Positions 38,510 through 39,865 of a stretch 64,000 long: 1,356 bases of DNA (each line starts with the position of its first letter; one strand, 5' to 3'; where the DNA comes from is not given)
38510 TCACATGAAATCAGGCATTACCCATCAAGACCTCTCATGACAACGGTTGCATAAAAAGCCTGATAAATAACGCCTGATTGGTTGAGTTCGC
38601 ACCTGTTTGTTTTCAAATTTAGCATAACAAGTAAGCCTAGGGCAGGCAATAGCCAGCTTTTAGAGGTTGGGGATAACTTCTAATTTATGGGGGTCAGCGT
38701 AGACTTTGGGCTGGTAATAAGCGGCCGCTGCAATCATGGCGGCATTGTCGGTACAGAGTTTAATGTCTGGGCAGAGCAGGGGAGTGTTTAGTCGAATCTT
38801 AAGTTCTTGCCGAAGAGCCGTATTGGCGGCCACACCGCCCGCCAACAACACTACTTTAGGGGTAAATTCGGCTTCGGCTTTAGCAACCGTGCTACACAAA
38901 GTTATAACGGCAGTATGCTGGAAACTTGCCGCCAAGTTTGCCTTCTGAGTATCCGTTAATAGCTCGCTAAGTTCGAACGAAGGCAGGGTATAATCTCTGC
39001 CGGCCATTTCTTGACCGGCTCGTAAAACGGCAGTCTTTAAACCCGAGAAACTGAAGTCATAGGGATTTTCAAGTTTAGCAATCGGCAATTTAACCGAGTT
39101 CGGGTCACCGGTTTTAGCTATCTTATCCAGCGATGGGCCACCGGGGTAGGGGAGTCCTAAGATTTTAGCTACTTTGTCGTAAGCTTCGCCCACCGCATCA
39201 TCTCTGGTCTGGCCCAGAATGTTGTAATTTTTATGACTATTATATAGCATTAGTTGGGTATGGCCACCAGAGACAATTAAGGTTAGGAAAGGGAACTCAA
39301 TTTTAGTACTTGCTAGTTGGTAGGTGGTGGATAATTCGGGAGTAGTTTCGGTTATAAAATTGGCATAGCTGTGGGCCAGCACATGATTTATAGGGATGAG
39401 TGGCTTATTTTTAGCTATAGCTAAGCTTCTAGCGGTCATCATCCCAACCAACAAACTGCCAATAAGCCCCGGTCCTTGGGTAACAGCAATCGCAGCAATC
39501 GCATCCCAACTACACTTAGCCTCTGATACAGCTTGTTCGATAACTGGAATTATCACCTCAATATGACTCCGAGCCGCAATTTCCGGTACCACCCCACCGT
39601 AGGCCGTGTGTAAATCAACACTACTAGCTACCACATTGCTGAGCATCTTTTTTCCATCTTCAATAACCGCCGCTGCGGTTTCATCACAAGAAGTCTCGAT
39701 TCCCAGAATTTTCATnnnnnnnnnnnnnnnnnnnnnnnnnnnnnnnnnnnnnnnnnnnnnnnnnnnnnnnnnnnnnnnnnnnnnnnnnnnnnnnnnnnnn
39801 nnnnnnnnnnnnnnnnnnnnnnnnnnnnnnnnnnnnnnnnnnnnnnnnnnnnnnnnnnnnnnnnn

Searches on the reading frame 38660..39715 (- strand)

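Call 37: search_protein_families(library=pfam, proteins=[window:38660-39715:-], max_evalue=0.001)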
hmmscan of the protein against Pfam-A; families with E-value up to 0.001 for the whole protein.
window:38660-39715:- (351 aa): 3 families
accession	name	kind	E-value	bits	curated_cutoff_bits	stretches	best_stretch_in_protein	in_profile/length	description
PF00814.31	TsaD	-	1e-86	291.4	24.8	1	24-329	2-263/264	tRNA N6-adenosine threonylcarbamoyltransferase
PF22521.2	HypF_C_2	-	3.8e-05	24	27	1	251-310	159-218/241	Carbamoyltransferase, Kae1-like Domain, second subdomain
PF02543.21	Carbam_trans_N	-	0.00038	20.4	24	0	143-305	153-320/346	Carbamoyltransferase N-terminus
